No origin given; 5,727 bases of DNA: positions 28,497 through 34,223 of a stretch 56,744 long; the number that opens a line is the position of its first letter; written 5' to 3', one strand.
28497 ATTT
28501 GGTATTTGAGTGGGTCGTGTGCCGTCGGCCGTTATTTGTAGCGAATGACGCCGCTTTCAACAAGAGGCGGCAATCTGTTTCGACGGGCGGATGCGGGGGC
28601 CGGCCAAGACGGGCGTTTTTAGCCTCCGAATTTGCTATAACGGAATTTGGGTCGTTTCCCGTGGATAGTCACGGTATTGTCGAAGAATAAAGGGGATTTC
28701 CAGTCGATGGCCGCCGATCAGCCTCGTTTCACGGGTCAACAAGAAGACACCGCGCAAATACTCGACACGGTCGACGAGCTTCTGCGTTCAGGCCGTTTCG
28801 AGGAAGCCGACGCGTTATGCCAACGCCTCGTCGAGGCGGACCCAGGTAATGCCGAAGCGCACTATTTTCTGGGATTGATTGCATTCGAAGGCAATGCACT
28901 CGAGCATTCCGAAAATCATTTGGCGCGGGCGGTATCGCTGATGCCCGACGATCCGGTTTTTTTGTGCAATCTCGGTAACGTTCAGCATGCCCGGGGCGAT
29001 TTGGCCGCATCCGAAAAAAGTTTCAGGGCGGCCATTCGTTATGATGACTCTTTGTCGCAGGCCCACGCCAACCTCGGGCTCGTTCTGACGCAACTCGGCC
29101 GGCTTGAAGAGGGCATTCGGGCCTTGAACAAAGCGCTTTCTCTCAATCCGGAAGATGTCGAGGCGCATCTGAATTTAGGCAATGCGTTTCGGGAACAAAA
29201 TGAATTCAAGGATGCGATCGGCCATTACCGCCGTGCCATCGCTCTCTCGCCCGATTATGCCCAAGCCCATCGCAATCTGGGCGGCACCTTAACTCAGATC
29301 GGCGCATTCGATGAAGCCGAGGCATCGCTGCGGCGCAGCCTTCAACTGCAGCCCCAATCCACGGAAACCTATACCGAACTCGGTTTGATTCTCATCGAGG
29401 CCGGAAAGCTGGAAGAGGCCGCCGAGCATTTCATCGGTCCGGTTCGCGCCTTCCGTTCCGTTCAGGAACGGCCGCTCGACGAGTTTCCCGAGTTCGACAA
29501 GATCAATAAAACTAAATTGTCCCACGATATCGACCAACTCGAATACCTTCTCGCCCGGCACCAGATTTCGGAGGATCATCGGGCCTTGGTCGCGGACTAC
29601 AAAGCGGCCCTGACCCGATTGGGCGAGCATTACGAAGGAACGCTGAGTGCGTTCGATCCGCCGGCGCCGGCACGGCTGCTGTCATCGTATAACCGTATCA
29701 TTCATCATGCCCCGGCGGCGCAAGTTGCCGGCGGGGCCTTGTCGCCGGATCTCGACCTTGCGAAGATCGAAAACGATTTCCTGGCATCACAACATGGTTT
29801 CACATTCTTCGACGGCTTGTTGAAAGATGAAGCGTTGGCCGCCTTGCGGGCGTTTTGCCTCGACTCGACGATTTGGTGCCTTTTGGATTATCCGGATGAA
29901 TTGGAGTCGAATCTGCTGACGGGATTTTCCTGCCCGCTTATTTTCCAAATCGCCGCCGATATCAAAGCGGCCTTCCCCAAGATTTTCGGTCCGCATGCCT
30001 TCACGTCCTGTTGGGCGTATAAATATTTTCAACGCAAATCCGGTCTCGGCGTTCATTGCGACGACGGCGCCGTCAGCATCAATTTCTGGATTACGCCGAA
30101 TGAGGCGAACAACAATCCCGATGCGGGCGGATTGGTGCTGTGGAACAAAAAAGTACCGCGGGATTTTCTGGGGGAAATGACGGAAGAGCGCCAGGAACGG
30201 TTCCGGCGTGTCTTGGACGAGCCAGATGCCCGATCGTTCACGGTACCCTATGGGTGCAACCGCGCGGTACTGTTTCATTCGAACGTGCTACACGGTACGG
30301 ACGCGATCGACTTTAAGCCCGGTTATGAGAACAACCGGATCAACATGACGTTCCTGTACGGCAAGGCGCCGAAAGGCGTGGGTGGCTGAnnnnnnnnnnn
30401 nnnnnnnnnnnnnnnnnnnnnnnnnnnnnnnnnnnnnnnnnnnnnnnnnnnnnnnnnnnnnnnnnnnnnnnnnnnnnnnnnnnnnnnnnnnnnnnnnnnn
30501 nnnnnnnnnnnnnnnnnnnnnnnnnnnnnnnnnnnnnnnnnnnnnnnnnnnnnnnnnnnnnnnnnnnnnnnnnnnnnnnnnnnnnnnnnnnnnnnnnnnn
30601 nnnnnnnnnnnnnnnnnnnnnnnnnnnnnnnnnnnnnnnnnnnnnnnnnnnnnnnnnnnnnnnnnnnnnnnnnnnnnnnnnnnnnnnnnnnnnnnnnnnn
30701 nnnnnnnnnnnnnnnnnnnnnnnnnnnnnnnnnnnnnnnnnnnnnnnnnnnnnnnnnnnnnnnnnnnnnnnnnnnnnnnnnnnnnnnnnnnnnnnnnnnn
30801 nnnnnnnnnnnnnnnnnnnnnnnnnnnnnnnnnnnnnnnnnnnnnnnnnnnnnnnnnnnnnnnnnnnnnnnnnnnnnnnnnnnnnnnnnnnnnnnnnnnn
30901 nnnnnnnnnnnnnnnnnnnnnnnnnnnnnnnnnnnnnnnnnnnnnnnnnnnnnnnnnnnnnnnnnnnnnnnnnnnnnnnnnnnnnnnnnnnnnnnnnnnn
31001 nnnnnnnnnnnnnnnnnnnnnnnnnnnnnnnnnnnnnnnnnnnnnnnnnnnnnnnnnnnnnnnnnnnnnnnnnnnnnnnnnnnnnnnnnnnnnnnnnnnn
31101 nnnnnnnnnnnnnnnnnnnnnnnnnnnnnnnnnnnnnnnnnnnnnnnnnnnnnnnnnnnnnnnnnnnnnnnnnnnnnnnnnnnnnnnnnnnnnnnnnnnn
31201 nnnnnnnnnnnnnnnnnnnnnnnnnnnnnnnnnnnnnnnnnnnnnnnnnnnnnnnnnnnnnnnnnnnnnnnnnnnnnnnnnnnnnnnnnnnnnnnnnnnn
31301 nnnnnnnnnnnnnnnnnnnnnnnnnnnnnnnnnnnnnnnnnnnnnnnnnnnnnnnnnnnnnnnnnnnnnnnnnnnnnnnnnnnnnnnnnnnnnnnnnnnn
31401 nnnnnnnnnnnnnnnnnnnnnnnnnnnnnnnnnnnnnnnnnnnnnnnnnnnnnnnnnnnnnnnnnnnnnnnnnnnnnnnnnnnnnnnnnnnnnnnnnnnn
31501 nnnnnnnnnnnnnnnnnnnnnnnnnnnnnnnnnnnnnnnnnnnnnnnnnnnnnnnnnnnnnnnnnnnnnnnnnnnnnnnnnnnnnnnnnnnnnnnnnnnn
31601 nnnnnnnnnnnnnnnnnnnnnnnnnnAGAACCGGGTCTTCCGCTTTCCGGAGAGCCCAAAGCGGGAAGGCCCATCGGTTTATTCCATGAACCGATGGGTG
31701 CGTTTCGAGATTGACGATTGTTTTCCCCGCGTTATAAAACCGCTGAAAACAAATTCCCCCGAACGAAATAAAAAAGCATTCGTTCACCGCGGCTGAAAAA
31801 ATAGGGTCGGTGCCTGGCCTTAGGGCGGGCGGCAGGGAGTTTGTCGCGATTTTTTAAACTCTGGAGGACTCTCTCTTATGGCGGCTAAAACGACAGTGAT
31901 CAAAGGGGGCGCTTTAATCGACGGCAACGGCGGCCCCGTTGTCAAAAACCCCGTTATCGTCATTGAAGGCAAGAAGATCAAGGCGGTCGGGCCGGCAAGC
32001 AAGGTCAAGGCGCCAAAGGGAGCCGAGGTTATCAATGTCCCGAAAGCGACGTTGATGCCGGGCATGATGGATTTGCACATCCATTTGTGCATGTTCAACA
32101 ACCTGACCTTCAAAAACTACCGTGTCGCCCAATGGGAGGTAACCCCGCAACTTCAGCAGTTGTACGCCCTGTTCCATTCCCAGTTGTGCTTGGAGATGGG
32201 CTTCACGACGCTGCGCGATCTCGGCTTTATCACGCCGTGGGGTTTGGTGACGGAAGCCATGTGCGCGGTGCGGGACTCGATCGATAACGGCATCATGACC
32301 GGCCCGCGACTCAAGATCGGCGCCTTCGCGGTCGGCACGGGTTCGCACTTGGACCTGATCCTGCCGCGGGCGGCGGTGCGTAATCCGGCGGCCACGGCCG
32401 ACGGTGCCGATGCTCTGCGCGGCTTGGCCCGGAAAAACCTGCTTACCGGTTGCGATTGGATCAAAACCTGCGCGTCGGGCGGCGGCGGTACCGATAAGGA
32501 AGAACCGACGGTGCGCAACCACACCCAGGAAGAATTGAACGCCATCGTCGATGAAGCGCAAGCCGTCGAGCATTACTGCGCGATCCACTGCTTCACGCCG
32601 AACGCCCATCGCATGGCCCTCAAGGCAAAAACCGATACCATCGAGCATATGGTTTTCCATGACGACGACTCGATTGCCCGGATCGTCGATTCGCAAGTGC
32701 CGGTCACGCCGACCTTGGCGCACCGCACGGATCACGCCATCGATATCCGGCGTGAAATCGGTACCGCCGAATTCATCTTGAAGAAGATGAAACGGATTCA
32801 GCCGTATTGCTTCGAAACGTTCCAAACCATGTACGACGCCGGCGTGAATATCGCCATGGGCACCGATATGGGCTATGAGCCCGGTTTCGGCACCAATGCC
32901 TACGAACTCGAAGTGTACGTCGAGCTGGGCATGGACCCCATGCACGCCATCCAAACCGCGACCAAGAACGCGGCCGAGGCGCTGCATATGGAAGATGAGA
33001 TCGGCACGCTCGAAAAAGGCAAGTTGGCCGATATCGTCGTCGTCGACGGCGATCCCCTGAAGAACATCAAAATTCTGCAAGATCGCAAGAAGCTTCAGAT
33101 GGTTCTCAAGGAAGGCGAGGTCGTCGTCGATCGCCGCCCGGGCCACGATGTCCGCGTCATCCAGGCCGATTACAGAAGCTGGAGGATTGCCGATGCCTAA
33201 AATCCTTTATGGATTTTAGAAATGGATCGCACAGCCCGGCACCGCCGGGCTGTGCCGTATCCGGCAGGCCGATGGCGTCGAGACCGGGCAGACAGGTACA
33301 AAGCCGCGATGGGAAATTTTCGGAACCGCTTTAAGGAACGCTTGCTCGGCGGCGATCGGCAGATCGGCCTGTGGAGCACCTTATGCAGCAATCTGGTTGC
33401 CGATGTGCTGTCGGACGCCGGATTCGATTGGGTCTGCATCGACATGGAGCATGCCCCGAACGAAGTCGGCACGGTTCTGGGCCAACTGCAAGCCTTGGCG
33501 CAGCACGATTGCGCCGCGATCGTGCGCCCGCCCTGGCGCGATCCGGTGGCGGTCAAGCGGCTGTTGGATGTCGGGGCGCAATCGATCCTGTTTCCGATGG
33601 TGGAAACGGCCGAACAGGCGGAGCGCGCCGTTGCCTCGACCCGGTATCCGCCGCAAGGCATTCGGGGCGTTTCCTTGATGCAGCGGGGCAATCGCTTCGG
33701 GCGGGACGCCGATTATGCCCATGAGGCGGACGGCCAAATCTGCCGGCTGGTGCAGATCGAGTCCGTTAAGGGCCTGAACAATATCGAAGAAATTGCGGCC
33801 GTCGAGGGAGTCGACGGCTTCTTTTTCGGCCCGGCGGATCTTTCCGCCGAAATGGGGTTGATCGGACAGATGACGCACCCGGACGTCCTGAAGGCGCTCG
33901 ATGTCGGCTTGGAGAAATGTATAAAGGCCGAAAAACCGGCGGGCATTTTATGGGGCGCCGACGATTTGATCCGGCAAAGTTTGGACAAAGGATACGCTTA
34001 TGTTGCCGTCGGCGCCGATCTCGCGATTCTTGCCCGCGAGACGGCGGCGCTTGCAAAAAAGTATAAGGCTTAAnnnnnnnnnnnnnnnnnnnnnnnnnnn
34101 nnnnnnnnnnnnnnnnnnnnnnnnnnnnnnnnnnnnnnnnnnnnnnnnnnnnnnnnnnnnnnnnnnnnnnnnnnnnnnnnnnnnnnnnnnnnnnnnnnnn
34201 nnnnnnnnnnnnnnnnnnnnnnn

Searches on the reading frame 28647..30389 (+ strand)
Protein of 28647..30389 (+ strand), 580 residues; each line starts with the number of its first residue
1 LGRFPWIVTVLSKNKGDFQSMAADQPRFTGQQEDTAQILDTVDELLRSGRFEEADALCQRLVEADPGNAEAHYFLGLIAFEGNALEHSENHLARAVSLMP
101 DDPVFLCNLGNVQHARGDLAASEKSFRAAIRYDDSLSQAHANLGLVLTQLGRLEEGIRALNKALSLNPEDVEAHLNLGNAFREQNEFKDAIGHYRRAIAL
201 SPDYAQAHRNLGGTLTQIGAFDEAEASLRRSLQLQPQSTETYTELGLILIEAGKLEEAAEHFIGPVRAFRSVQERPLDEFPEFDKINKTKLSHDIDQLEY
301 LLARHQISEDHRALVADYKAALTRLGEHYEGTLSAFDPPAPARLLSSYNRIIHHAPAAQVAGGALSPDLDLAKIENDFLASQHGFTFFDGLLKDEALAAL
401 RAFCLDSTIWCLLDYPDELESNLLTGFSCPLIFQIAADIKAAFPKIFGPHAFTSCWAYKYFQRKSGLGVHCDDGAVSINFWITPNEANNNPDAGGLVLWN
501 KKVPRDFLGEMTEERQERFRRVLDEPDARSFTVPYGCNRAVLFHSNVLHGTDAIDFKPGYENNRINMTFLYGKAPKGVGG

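Call 60: search_protein_families(library=pfam, proteins=[window:28647-30389:+], max_evalue=0.00001)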
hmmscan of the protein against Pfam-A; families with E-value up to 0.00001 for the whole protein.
window:28647-30389:+ (580 aa): 19 families
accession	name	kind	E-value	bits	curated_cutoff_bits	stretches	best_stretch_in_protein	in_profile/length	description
PF00515.34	TPR_1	-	1e-36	123.7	27.8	2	172-204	2-34/34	Tetratricopeptide repeat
PF13414.12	TPR_11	-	1.3e-36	124.4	26.8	2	178-215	1-38/42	TPR repeat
PF07719.23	TPR_2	-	2.1e-36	121.4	27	1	172-204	2-34/34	Tetratricopeptide repeat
PF13432.12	TPR_16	-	3.5e-32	110.9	32.7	4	175-238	1-64/65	Tetratricopeptide repeat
PF13181.12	TPR_8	-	1.7e-27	93.7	25.7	0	138-170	2-34/34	Tetratricopeptide repeat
PF13431.12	TPR_17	-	8.6e-26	88.5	24.4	0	160-191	2-33/34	Tetratricopeptide repeat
PF14559.12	TPR_19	-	3e-21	76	25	2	183-238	3-58/68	Tetratricopeptide repeat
PF13428.12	TPR_14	-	7.4e-18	63.7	23.5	0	139-179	3-43/44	Tetratricopeptide repeat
PF13424.12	TPR_12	-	3.7e-17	62.7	30.1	2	138-201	4-75/77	Tetratricopeptide repeat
PF13176.12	TPR_7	-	1.2e-15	56.6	27.9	0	173-203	1-31/36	Tetratricopeptide repeat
PF13371.12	TPR_9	-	1.3e-12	48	35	0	222-262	12-52/73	Tetratricopeptide repeat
PF23914.1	TPR_CcmH_CycH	-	2.4e-12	47.4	42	1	159-262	38-144/158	Cytochrome c-type biogenesis protein H TPR domain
PF13374.12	TPR_10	-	2.2e-09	37.5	27.5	0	176-200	7-31/42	Tetratricopeptide repeat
PF25063.1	ARM_TT21_C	-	1e-07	32.5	35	0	113-201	72-159/209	Tetratricopeptide repeat protein 21 C-terminal ARM domain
PF12895.13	ANAPC3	-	2.1e-07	31.5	27.2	0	161-230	13-81/82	Anaphase-promoting complex, cyclosome, subunit 3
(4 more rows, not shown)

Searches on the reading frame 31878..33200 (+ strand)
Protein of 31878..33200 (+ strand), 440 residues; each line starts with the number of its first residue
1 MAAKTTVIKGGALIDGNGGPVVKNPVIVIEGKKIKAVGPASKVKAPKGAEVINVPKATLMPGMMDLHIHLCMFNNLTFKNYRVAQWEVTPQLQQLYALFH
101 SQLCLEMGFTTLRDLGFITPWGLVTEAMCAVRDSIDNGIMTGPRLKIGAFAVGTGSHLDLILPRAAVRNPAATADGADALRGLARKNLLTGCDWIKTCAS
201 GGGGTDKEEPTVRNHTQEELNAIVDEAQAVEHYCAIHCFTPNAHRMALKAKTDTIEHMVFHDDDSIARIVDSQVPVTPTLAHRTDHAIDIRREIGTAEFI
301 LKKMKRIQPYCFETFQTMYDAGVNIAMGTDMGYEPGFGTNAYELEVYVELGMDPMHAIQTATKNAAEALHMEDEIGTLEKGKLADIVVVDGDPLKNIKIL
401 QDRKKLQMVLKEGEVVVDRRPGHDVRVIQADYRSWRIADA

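Call 60: search_protein_families(library=pfam, proteins=[window:31878-33200:+], max_evalue=0.00001)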
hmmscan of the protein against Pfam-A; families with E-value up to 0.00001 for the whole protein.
window:31878-33200:+ (440 aa): 2 families
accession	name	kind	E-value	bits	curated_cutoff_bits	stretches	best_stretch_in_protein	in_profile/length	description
PF01979.26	Amidohydro_1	-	1.5e-38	133.3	25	1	58-416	1-345/345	Amidohydrolase family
PF07969.17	Amidohydro_3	-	1.6e-19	71.2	29.7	1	189-417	227-472/472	Amidohydrolase family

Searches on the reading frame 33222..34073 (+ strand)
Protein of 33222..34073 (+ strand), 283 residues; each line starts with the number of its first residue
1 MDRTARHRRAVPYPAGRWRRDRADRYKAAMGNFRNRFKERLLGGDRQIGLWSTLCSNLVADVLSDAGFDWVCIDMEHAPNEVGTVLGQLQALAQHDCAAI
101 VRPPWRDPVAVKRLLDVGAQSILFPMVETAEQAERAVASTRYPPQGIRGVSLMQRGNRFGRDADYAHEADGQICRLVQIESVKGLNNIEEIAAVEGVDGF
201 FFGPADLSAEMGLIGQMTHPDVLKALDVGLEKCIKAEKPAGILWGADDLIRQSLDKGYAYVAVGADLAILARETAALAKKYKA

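Call 60: search_protein_families(library=pfam, proteins=[window:33222-34073:+], max_evalue=0.00001)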
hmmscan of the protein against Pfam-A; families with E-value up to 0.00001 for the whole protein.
window:33222-34073:+ (283 aa): 1 family
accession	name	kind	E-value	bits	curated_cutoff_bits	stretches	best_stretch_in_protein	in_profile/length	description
PF03328.21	HpcH_HpaI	-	1.7e-48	165.3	25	1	47-270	1-218/221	HpcH/HpaI aldolase/citrate lyase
